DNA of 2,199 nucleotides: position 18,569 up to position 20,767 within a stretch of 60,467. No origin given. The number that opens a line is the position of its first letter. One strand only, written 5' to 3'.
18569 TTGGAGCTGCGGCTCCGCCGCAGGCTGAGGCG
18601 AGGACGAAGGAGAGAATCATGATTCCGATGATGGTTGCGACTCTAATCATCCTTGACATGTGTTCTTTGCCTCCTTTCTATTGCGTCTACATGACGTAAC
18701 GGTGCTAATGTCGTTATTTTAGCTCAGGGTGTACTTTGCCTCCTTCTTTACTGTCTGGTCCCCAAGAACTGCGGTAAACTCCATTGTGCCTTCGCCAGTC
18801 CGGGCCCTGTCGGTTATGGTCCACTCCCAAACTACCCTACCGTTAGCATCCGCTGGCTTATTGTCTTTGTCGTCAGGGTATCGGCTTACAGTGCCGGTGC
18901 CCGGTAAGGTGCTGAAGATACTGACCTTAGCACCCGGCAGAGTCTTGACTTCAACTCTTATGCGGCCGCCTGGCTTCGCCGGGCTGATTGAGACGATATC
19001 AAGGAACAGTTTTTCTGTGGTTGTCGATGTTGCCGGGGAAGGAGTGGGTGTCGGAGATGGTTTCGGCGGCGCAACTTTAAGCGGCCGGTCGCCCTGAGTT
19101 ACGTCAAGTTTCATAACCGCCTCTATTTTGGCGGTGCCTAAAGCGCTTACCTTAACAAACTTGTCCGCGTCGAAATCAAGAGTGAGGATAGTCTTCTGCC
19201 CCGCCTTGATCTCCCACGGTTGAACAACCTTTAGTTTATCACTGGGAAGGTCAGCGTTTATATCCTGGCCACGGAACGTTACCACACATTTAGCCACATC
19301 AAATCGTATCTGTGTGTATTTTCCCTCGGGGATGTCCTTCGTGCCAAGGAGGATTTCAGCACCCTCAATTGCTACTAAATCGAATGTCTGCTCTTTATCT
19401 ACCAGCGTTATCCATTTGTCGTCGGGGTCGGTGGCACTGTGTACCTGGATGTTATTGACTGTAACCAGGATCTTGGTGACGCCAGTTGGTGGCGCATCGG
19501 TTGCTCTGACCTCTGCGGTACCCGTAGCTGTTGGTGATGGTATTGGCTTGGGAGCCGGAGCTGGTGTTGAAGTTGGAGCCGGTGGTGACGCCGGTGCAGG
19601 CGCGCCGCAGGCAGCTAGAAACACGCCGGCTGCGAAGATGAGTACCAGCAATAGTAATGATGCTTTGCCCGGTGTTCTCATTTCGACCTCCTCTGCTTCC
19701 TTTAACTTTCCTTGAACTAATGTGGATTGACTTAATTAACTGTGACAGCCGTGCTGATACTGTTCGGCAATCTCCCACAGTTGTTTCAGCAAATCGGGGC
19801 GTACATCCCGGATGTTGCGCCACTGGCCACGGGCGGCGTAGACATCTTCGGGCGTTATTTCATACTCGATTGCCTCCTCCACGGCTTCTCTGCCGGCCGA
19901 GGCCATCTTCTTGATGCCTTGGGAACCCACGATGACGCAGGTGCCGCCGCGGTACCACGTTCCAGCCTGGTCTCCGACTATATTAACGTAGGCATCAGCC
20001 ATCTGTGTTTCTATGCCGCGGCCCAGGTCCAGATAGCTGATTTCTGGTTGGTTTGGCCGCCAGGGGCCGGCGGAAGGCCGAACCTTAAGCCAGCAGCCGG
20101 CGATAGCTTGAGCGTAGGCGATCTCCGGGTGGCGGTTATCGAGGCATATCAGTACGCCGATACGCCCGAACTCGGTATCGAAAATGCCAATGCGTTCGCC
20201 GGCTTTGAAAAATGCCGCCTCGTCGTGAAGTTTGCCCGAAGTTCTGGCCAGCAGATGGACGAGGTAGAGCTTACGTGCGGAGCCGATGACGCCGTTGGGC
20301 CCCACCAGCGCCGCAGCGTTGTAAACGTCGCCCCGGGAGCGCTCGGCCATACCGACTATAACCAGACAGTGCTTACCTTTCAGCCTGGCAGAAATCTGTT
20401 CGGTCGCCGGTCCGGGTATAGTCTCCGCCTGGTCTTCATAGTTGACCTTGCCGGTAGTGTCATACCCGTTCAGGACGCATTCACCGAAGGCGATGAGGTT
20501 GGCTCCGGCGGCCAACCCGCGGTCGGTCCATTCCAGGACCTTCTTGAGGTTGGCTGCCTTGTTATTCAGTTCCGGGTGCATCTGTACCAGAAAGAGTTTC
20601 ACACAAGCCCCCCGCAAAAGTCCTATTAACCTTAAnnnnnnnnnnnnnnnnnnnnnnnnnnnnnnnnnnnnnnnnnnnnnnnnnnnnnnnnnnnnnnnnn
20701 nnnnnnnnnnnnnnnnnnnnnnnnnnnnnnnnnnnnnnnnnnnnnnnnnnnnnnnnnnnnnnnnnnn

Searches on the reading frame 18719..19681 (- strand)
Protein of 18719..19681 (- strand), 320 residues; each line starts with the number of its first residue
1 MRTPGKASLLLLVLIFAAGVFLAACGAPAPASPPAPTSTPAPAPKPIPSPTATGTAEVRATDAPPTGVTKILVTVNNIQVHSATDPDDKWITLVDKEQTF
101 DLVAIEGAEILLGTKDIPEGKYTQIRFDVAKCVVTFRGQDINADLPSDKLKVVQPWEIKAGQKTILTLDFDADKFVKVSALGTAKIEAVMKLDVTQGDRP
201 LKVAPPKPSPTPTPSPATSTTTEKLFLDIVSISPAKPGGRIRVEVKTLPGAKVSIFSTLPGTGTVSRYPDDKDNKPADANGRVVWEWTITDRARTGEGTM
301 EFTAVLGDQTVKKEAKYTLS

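Call 11: search_protein_families(library=pfam, proteins=[window:18719-19681:-], max_evalue=0.001)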
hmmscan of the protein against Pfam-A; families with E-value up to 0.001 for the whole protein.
window:18719-19681:- (320 aa): 1 family
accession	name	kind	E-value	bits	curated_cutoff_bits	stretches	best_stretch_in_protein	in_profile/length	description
PF14321.11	DUF4382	-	5.4e-22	78.9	25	1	53-178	1-125/136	Domain of unknown function (DUF4382)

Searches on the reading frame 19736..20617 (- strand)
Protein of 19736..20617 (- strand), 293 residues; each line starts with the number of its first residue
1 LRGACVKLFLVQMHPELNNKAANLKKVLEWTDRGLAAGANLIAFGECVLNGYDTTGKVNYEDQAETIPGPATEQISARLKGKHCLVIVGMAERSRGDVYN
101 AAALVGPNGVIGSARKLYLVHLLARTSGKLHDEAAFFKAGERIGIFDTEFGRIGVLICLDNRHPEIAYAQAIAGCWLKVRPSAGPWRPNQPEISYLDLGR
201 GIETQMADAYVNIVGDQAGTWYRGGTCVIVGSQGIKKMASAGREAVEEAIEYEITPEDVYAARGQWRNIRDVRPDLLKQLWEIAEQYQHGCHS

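Call 6: search_protein_families(library=pfam, proteins=[window:19736-20617:-], max_evalue=0.01)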
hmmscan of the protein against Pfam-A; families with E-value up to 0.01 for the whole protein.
window:19736-20617:- (293 aa): 1 family
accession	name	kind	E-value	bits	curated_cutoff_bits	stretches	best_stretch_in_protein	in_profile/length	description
PF00795.27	CN_hydrolase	-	1.3e-30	107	23.2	1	10-262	4-254/256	Carbon-nitrogen hydrolase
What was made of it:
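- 19736..20617 (-): CN-hydrolase (amidase/nitrilase superfamily), 18 nt downstream of the di-TAXI gene. PF00795 (call 6).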

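Call 7: search_protein_families(library=ncbifam, proteins=[window:19736-20617:-], max_evalue=0.01)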
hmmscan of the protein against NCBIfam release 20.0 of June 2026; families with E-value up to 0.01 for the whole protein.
window:19736-20617:- (293 aa): 10 families
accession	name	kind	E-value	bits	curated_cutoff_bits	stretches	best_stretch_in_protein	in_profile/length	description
NF010588.0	PRK13981.1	equivalog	8.8e-22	77.2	479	1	6-255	5-247/546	NAD+ synthase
NF040852.1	nitrile_Arch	equivalog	1e-21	77.3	500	1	6-246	1-230/262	nitrilase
TIGR03381.1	agmatine_aguB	equivalog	5.8e-15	55.4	410.25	1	7-279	2-278/279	N-carbamoylputrescine amidase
TIGR04048.1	nitrile_sll0784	equivalog_domain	2.4e-12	46.5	502.6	1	6-169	3-170/301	Nit6803 family nitrilase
NF033621.1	de_GSH_amidase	exception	2.9e-09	36.6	355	1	20-263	13-244/260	deaminated glutathione amidase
NF009803.0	PRK13287.1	equivalog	4.1e-09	35.7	406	1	10-267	25-270/333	formamidase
NF043013.1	DeGluthAmidYersProt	equivalog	1.9e-06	27.2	500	1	69-267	63-263/278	deaminated glutathione amidase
NF007757.0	PRK10438.1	equivalog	4.4e-05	22.8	249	1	75-242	66-223/256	amidohydrolase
NF002730.0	PRK02628.1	equivalog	0.00013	20.3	473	1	13-120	20-126/677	NAD(+) synthase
NF009802.0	PRK13286.1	equivalog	0.0012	17.8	427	1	13-244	27-249/345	aliphatic amidase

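Call 59: search_protein_families(library=ncbifam, proteins=[window:19736-20617:-], max_evalue=0.00001)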
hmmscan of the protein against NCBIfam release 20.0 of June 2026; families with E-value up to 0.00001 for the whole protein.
window:19736-20617:- (293 aa): 7 families
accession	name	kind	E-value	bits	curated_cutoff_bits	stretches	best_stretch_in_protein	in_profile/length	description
NF010588.0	PRK13981.1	equivalog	8.8e-22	77.2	479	1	6-255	5-247/546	NAD+ synthase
NF040852.1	nitrile_Arch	equivalog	1e-21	77.3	500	1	6-246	1-230/262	nitrilase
TIGR03381.1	agmatine_aguB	equivalog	5.8e-15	55.4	410.25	1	7-279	2-278/279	N-carbamoylputrescine amidase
TIGR04048.1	nitrile_sll0784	equivalog_domain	2.4e-12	46.5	502.6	1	6-169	3-170/301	Nit6803 family nitrilase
NF033621.1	de_GSH_amidase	exception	2.9e-09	36.6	355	1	20-263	13-244/260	deaminated glutathione amidase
NF009803.0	PRK13287.1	equivalog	4.1e-09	35.7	406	1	10-267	25-270/333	formamidase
NF043013.1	DeGluthAmidYersProt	equivalog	1.9e-06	27.2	500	1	69-267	63-263/278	deaminated glutathione amidase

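Call 84: search_solved_structures(query=window:19736-20617:-, max_evalue=1e-10)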
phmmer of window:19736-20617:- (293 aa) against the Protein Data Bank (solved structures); distinct sequences matched with E-value up to 1e-10: 6.
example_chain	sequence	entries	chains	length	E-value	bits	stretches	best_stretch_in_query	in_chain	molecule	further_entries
2w1v_A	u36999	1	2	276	6.4e-20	74.9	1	7-244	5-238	NITRILASE HOMOLOG 2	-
1j31_A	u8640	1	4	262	1.8e-17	66.8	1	6-245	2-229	Hypothetical protein PH0642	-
6ypa_A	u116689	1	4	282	2e-16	63.5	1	5-245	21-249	CN hydrolase domain-containing protein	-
7ovg_A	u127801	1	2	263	2.9e-16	62.9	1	6-245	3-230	CN hydrolase domain-containing protein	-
3ivz_A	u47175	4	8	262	6.1e-16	61.8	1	6-247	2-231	Nitrilase | Beta ureidopropionase (Beta-alanine synthase)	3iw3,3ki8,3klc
1f89_A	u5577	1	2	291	2.5e-14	56.6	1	6-262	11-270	32.5 KDA PROTEIN YLR351C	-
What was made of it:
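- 19736..20617 (-): Best solved relative is the Nit2 omega-amidase (call 84).
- The CN-hydrolase is nearest to the Nit2 omega-amidase (call 84).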
